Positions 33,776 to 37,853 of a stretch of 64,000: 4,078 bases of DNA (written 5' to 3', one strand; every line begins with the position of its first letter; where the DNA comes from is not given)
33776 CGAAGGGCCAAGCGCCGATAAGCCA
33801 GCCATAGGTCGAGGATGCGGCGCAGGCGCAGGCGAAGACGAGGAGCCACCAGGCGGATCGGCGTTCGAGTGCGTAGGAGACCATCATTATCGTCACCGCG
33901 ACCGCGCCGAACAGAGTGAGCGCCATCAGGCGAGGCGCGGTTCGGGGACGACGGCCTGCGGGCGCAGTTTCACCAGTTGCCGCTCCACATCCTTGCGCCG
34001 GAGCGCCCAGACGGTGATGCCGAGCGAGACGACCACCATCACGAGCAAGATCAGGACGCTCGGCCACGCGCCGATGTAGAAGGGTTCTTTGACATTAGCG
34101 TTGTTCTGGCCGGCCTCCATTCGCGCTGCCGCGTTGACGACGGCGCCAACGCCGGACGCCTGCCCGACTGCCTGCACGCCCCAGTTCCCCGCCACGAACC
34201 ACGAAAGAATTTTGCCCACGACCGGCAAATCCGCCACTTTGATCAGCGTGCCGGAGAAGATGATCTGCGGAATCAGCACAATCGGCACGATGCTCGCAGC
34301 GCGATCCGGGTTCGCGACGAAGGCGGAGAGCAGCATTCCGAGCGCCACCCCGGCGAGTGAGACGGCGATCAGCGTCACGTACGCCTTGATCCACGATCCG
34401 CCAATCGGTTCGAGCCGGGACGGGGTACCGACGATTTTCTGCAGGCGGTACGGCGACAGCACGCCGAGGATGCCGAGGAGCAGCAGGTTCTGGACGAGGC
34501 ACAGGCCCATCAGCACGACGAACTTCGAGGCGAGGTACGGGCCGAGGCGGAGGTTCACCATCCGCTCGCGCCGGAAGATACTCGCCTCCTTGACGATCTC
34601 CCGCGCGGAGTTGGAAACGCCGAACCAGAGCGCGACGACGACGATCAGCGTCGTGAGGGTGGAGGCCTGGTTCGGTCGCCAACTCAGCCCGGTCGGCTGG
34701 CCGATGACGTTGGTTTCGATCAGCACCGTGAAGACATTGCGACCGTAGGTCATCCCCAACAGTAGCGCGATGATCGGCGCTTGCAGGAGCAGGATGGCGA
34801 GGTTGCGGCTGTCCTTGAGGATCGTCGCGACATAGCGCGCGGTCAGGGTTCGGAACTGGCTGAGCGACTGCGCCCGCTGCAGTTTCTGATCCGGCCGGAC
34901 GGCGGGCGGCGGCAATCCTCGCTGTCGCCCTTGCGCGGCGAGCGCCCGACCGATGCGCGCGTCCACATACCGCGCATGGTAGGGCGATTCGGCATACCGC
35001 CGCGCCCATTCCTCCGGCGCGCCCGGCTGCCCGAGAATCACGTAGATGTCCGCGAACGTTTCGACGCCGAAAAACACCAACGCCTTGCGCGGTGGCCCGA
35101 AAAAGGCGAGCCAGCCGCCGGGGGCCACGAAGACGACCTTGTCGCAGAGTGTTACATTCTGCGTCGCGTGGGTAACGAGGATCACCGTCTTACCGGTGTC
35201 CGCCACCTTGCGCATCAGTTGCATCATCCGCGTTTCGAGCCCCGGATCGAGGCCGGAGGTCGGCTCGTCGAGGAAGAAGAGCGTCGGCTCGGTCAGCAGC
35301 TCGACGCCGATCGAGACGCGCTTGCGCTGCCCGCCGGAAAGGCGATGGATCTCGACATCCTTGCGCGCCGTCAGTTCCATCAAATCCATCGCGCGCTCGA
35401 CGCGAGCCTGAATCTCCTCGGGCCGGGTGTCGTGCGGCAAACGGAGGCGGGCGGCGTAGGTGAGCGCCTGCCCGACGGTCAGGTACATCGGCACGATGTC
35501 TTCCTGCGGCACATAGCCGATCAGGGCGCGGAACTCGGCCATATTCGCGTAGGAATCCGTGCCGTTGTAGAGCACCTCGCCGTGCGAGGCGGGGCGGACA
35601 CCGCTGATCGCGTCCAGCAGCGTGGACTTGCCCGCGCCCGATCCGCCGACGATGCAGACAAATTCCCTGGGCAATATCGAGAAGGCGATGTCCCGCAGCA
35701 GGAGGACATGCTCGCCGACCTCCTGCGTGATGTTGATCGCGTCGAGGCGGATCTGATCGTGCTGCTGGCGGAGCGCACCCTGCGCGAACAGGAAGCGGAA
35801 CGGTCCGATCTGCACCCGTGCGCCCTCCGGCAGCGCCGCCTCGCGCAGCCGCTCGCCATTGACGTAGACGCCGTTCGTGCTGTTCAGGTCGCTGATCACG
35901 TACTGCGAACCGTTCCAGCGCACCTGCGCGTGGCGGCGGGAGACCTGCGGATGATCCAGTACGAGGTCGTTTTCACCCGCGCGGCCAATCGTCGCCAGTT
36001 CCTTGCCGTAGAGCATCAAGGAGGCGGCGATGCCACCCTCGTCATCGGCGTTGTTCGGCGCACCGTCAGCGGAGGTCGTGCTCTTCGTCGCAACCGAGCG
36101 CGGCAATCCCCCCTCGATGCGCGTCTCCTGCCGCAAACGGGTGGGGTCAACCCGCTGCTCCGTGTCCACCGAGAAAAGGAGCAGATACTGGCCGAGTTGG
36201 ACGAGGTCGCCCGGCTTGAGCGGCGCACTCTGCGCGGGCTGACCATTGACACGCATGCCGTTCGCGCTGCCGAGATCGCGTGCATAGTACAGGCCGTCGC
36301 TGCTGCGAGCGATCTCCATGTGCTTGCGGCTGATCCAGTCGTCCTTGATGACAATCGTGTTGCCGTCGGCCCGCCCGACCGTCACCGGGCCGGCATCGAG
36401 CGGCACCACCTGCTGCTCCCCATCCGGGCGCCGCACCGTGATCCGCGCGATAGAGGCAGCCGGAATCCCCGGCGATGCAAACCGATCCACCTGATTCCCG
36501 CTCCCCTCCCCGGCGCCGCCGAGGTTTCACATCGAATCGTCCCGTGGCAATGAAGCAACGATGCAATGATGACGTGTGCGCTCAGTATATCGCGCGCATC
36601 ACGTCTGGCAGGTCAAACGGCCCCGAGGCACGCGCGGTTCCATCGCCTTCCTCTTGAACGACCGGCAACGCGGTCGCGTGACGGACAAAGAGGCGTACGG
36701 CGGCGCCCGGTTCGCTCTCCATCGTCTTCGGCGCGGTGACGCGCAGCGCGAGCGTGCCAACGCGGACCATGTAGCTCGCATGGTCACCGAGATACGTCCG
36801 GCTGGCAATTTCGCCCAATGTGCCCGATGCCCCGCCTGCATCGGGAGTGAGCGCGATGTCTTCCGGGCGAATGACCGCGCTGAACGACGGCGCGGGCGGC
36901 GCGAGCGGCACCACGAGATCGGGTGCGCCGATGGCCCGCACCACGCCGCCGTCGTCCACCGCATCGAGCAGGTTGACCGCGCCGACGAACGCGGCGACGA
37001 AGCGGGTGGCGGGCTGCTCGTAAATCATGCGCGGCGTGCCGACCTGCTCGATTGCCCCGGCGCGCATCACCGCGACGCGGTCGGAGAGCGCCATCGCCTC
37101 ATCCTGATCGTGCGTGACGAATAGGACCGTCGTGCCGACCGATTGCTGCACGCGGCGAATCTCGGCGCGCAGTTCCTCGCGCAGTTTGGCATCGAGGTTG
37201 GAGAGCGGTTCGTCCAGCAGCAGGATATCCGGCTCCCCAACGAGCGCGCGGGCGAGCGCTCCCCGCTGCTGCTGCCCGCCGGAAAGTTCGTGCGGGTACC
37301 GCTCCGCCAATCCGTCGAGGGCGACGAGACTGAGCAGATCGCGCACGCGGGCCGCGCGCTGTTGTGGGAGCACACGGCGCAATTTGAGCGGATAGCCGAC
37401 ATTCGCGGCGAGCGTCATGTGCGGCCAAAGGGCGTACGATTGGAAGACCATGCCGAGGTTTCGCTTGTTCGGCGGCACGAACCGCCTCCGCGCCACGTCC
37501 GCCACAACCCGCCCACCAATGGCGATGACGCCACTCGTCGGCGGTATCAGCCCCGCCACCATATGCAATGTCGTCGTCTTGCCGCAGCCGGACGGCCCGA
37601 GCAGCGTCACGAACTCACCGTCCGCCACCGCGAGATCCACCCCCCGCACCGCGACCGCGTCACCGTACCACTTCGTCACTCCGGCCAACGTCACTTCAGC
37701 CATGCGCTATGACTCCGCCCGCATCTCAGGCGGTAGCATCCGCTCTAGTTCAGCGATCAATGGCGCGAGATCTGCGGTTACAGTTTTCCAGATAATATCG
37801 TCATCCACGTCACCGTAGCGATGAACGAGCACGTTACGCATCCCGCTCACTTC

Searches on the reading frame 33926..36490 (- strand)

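Call 35: search_protein_families(library=ncbifam, proteins=[window:33926-36490:-], max_evalue=0.001)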
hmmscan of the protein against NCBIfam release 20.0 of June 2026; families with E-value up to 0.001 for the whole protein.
window:33926-36490:- (854 aa): 195 families (the best 25 are shown)
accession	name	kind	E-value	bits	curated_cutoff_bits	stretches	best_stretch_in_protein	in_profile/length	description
TIGR00955.1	3a01204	subfamily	7.3e-58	196.6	736.35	1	260-772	36-544/617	pigment precursor permease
TIGR00956.1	3a01205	subfamily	1.8e-39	135.3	1959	1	259-466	773-987/1394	pleiotropic drug resistance family protein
TIGR01188.1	drrA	subfamily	5.7e-35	121.1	312.45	1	265-462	9-204/302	daunorubicin resistance ABC transporter, ATP-binding protein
TIGR02857.1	CydD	equivalog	8.3e-35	120.7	435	1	241-454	316-528/529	thiol reductant ABC exporter subunit CydD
NF033858.1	ABC2_perm_RbbA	equivalog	3.5e-33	114.6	1050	1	241-581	259-577/909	ribosome-associated ATPase/putative transporter RbbA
TIGR04520.1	ECF_ATPase_1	equivalog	4e-33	115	315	1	260-459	13-213/269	energy-coupling factor transporter ATPase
TIGR02673.1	FtsE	equivalog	5.5e-33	114.4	264.85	1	253-446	6-200/214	cell division ATP-binding protein FtsE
TIGR03864.1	PQQ_ABC_ATP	hypoth_equivalog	3.6e-32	111.7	302.25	1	256-478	9-227/236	ABC transporter, ATP-binding subunit, PQQ-dependent alcohol dehydrogenase system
TIGR04521.1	ECF_ATPase_2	equivalog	6.6e-32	110.7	330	1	265-470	21-232/279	energy-coupling factor transporter ATPase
TIGR03608.1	L_ocin_972_ABC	subfamily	2.1e-31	109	254.85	1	253-454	3-205/206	putative bacteriocin export ABC transporter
TIGR03375.1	type_I_sec_LssB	subfamily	3.4e-31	108.3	693.1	1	245-458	464-677/696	type I secretion system permease/ATPase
NF041660.2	oxygluDhInhib_OdhI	equivalog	1.1e-30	106.2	200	2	152-237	44-129/130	oxoglutarate dehydrogenase inhibitor Odhl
NF049868.1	FhaB_Rv0019c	equivalog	2.1e-30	105.9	125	2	152-229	74-152/158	FHA domain-containing protein FhaB/FipA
NF008233.0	PRK11000.1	equivalog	4.5e-30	104.7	568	1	253-468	8-219/369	maltose/maltodextrin ABC transporter ATP-binding protein MalK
NF043075.1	MMSYN1_0197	equivalog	5.4e-30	104.5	550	1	252-458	6-209/341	spermidine/putrescine ABC transporter ATP-binding protein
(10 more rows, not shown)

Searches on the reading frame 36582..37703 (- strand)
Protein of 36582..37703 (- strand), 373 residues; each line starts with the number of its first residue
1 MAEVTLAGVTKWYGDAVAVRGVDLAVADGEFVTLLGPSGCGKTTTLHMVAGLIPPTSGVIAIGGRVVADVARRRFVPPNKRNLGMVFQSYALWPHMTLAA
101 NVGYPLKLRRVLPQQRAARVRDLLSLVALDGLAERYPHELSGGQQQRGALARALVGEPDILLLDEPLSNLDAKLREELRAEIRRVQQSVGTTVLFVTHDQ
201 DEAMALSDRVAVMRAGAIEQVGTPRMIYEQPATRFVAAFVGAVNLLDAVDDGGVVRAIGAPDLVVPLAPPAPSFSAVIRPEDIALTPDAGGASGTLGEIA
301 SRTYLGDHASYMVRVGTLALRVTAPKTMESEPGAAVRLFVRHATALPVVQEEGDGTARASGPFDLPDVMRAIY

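Call 4: search_protein_families(library=pfam, proteins=[window:36582-37703:-], max_evalue=0.01)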
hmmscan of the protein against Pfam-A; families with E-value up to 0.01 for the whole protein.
window:36582-37703:- (373 aa): 5 families
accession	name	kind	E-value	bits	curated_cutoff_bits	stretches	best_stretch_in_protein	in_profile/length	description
PF00005.33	ABC_tran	-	1.3e-31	110.5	25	1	20-167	2-136/137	ABC transporter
PF08402.16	TOBE_2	-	1.4e-08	35.2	21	1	277-338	2-66/76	TOBE domain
PF13304.12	AAA_21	-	1e-06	29.5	27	1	123-199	221-299/304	AAA domain, putative AbiEii toxin, Type IV TA system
PF01078.27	Mg_chelatase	-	0.00028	20.8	20.3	1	14-62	7-55/207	Magnesium chelatase, subunit ChlI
PF00004.35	AAA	-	0.0072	17.2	21.2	0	33-52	2-21/131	ATPase family associated with various cellular activities (AAA)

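Call 28: find_related_loci(query=window:36582-37703:-, collection=genome_contigs, flank=5000)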
Query window:36582-37703:- (373 aa) in genome_contigs; peptide patterns used: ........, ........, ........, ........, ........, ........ (x = any residue, [..] = any of these).
600 stretches matched a pattern (row limit reached: there are more); 594 encode a relative of the query (tblastn E <= 1e-3); the best 80 are kept; 80 distinct loci.
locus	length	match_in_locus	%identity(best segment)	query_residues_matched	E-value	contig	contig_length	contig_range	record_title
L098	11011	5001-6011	48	1-325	7e-100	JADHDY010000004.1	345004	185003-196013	Sporosarcina beigongshangi strain REN13 scaffold4, whole genome shotgun sequence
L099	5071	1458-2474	53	1-329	1e-99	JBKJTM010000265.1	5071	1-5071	MAG: Usitatibacter sp. isolate ant_bin.619 k117_3728366, whole genome shotgun sequence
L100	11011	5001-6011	49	1-325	1e-98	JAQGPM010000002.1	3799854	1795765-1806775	Microbacterium humicola strain W4 contig_2, whole genome shotgun sequence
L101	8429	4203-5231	49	1-338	1e-95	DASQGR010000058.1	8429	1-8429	MAG TPA_asm: Stellaceae bacterium isolate SMAG_U11812 k141_421171, whole genome shotgun sequence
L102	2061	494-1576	48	1-355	4e-100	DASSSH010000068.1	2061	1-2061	MAG TPA_asm: Candidatus Methylomirabilota bacterium isolate SMAG_U510 k141_381834, whole genome shotgun sequence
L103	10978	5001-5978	50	1-321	2e-94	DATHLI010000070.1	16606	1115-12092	MAG TPA_asm: bacterium isolate SMAG_U12602 k141_281990, whole genome shotgun sequence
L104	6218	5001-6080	47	1-341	1e-93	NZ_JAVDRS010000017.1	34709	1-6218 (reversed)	Pseudarthrobacter sulfonivorans strain CC151 Ga0451244_17, whole genome shotgun sequence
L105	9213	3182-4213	49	1-340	2e-92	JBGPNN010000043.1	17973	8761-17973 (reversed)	MAG: bacterium isolate OBJ_0618_7090110_213 k141_8569446_length_17973_cov_115.0000, whole genome shotgun sequence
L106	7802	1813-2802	48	1-325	3e-92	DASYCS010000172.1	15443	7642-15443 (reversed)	MAG TPA_asm: Mesorhizobium sp. isolate SMAG_U4939 k141_1197918, whole genome shotgun sequence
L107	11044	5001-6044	48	1-341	5e-92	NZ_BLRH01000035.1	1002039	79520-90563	Rhizohabitans arisaemae strain K14-0274 scaffold35_cov15, whole genome shotgun sequence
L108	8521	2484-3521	46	1-338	6e-92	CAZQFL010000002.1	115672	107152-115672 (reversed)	MAG TPA_asm: uncultured Desulfurococcaceae archaeon isolate SRP141559_co1_156 genome assembly, contig: NODE_23_length_11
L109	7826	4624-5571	50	1-313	9e-92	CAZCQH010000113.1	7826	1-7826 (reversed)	MAG TPA_asm: uncultured Hyphomicrobiaceae bacterium isolate SRP237561_co1_281 genome assembly, contig: NODE_18864_length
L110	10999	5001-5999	46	1-336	9e-92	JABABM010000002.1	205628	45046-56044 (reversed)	MAG: Phycisphaerales bacterium isolate bin61s NODE_2_length_205628_cov_5.907916, whole genome shotgun sequence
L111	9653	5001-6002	48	1-325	2e-91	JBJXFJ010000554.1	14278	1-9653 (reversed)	MAG: Chloroflexota bacterium isolate F1F2.bin.482 k127_4915415, whole genome shotgun sequence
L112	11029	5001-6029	49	1-340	4e-90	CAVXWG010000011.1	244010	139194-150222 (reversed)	MAG: uncultured Alphaproteobacteria bacterium isolate MFD06714.bin.2.137 genome assembly, contig: contig_63611, whole ge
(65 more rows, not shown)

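Call 35: search_protein_families(library=ncbifam, proteins=[window:36582-37703:-], max_evalue=0.001)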
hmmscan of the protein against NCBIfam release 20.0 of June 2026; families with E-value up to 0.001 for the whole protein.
window:36582-37703:- (373 aa): 189 families (the best 25 are shown)
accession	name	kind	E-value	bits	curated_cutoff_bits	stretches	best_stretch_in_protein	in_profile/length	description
TIGR03265.1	PhnT2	equivalog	6.6e-102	341.3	457.7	1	4-316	5-313/353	putative 2-aminoethylphosphonate ABC transporter ATP-binding protein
NF008653.0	PRK11650.1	subfamily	6.1e-96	321.6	432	1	1-343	1-342/357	sn-glycerol-3-phosphate ABC transporter ATP-binding protein UgpC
NF006987.0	PRK09452.1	equivalog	3.8e-95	318.8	482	1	4-314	18-332/378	spermidine/putrescine ABC transporter ATP-binding protein PotA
TIGR01187.1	potA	subfamily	2.8e-93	312.5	355.6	1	34-316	1-287/325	polyamine ABC transporter ATP-binding protein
NF008513.0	PRK11432.1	equivalog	1.1e-86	290.9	496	1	4-315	7-313/351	ferric ABC transporter ATP-binding protein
NF040933.2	ABC_arch_GlcV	equivalog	2.5e-86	289.8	450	1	3-341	2-350/357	glucose ABC transporter ATP-binding protein GlcV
NF043075.1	MMSYN1_0197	equivalog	1.8e-85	286.9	550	1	5-329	4-322/341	spermidine/putrescine ABC transporter ATP-binding protein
TIGR00968.1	3a0106s01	subfamily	3e-81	272.4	342.75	1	5-246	2-237/237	sulfate ABC transporter ATP-binding protein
NF008233.0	PRK11000.1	equivalog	2.1e-80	270.3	568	1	1-243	1-237/369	maltose/maltodextrin ABC transporter ATP-binding protein MalK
TIGR03258.1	PhnT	equivalog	1.4e-78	264.4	499.15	1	7-323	12-331/359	2-aminoethylphosphonate ABC transport system ATP-binding subunit PhnT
TIGR01186.1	proV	subfamily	1.9e-77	260.9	326.6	1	14-256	4-246/363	betaine/proline/choline family ABC transporter ATP-binding protein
NF008621.0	PRK11607.1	equivalog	1e-75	254.9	613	1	7-316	23-337/377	putrescine ABC transporter ATP-binding subunit PotG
NF040840.2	tungstate_WtpC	equivalog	1.2e-74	251.6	440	1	17-287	14-280/347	tungstate ABC transporter ATP-binding protein WtpC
NF008105.0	PRK10851.1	equivalog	2.8e-73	246.7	502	1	4-263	3-259/362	sulfate/thiosulfate ABC transporter ATP-binding protein CysA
TIGR03415.1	ABC_choXWV_ATP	equivalog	3.2e-58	197.5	483.75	1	10-248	31-273/382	choline ABC transporter ATP-binding protein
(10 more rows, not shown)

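Call 61: find_homologous_proteins(query=window:36582-37703:-, max_evalue=1e-60)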
Query window:36582-37703:- (373 aa): 7979 proteins with E <= 1e-60 among 8000 candidates; the best 120 are listed.
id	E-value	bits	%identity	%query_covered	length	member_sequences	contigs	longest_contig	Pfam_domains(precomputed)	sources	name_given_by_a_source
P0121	4.4e-224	761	95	100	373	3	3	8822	PF08402.17,PF00005.34,PF13304.13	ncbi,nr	ncbi:MAG: ABC transporter ATP-binding protein [Chloroflexota bacterium]|nr:ABC transporter ATP-bindi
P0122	8.5e-209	711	88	100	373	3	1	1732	PF08402.17,PF00005.34,PF13304.13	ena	-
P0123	6.9e-205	698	87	100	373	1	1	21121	PF08402.17,PF00005.34,PF13304.13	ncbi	-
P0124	8.9e-203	691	86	100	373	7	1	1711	PF08402.17,PF00005.34,PF13304.13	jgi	jgi:ABC-type Fe3+/spermidine/putrescine transport system ATPase subunit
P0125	3.5e-201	686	85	100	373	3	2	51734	PF08402.17,PF00005.34,PF13304.13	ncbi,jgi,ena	-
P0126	2.1e-200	683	86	100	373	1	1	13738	PF08402.17,PF00005.34,PF13304.13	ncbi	ncbi:MAG: ABC transporter ATP-binding protein [Thermomicrobiales bacterium]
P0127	1.2e-198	677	85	100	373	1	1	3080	PF08402.17,PF00005.34,PF13304.13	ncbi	-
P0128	2.0e-198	677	87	98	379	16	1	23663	PF08402.17,PF00005.34,PF13304.13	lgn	-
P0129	2.5e-198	676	88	95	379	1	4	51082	PF08402.17,PF00005.34,PF13304.13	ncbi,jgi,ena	-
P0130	2.5e-197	673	86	100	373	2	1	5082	PF08402.17,PF00005.34,PF13304.13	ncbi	-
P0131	1.3e-195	668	83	100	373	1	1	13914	PF08402.17,PF00005.34,PF13304.13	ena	-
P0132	4.7e-195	666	84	100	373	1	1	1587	PF08402.17,PF00005.34,PF13304.13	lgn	-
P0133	1.2e-192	658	88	94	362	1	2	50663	PF08402.17,PF00005.34,PF13304.13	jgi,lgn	-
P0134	1.2e-192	658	82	100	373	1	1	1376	PF08402.17,PF00005.34,PF13304.13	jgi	jgi:iron(III) transport system ATP-binding protein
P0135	1.2e-188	645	82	99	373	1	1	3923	PF08402.17,PF00005.34,PF13304.13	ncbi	ncbi:MAG: ABC transporter ATP-binding protein [Thermomicrobiales bacterium]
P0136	2.9e-180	617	79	100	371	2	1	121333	PF08402.17,PF00005.34,PF13304.13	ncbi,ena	-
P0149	8.7e-143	494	67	97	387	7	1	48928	PF08402.17,PF00005.34,PF13304.13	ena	-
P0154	4.9e-108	380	57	86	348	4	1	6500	PF08402.17,PF00005.34,PF13304.13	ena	-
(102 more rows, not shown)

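Call 62: find_encoding_contigs(protein=P0149, flank=6000, max_places=2)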
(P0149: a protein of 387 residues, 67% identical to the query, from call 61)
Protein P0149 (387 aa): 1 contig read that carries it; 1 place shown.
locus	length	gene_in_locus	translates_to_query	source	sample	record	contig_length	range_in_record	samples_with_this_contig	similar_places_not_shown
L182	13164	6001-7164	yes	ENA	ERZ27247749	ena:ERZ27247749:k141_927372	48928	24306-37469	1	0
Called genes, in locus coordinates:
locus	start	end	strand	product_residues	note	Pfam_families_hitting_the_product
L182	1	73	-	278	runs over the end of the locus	PF13248:Zn_ribbon_3 (faint), PF12773:DZR, PF13240:Zn_Ribbon_1 (weak)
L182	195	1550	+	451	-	PF01547:SBP_bac_1, PF13531:SBP_bac_11, PF13416:SBP_bac_8, PF13343:SBP_bac_6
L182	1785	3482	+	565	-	PF00528:BPD_transp_1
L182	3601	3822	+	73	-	-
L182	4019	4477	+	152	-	-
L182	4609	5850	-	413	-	PF05977:MFS_3 (weak), PF07690:MFS_1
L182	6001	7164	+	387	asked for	PF00005:ABC_tran, PF13304:AAA_21 (weak), PF08402:TOBE_2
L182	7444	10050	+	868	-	PF00498:FHA, PF16697:Yop-YscD_cpl, PF00498:FHA, PF16697:Yop-YscD_cpl, PF00005:ABC_tran, PF13304:AAA_21, PF01061:ABC2_membrane, PF12698:ABC2_membrane_3, +2 more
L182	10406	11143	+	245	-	-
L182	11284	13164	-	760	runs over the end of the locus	-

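Call 63: find_encoding_contigs(protein=P0154, flank=6000, max_places=2)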
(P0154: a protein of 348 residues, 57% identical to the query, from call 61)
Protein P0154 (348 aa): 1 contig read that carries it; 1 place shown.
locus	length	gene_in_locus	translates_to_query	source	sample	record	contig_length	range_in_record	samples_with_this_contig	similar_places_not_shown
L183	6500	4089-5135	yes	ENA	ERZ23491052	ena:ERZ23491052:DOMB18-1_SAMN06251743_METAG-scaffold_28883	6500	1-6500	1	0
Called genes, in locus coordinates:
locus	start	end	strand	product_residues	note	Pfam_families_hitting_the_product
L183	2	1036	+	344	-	?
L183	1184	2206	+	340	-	PF01547:SBP_bac_1, PF13531:SBP_bac_11, PF13416:SBP_bac_8, PF13343:SBP_bac_6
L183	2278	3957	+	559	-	PF00528:BPD_transp_1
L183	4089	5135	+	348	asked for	PF00005:ABC_tran, PF13304:AAA_21 (weak), PF08402:TOBE_2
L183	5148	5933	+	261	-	PF01261:AP_endonuc_2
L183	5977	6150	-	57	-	-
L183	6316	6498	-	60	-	?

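Call 64: find_encoding_contigs(protein=P0136, flank=6000, max_places=2)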
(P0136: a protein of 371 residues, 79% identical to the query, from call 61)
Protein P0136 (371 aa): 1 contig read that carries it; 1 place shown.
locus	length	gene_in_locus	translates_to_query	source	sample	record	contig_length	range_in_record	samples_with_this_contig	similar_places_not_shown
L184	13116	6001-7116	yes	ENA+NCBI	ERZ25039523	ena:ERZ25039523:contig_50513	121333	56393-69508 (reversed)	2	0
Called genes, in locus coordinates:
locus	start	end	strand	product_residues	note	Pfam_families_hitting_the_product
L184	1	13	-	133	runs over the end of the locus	PF05977:MFS_3, PF07690:MFS_1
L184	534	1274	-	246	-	PF08271:Zn_Ribbon_TF (faint), PF13248:Zn_ribbon_3 (faint), PF12773:DZR, PF13240:Zn_Ribbon_1 (weak)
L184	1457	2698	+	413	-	PF01547:SBP_bac_1, PF12849:PBP_like_2, PF13531:SBP_bac_11, PF13416:SBP_bac_8, PF13343:SBP_bac_6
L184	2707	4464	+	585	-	PF00528:BPD_transp_1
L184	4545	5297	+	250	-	PF00753:Lactamase_B, PF12706:Lactamase_B_2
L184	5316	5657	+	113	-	PF01909:NTP_transf_2, PF18765:Polbeta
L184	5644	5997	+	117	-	PF01934:HepT-like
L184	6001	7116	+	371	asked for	PF00005:ABC_tran, PF13304:AAA_21 (weak), PF08402:TOBE_2 (weak)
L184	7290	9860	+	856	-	PF16697:Yop-YscD_cpl, PF00498:FHA, PF16697:Yop-YscD_cpl, PF00498:FHA, PF00005:ABC_tran, PF02463:SMC_N (weak), PF01061:ABC2_membrane, PF12698:ABC2_membrane_3, +2 more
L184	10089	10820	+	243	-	-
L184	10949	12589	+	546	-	PF20254:DMFA2_C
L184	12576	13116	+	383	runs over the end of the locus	PF02746:MR_MLE_N, PF13378:MR_MLE_C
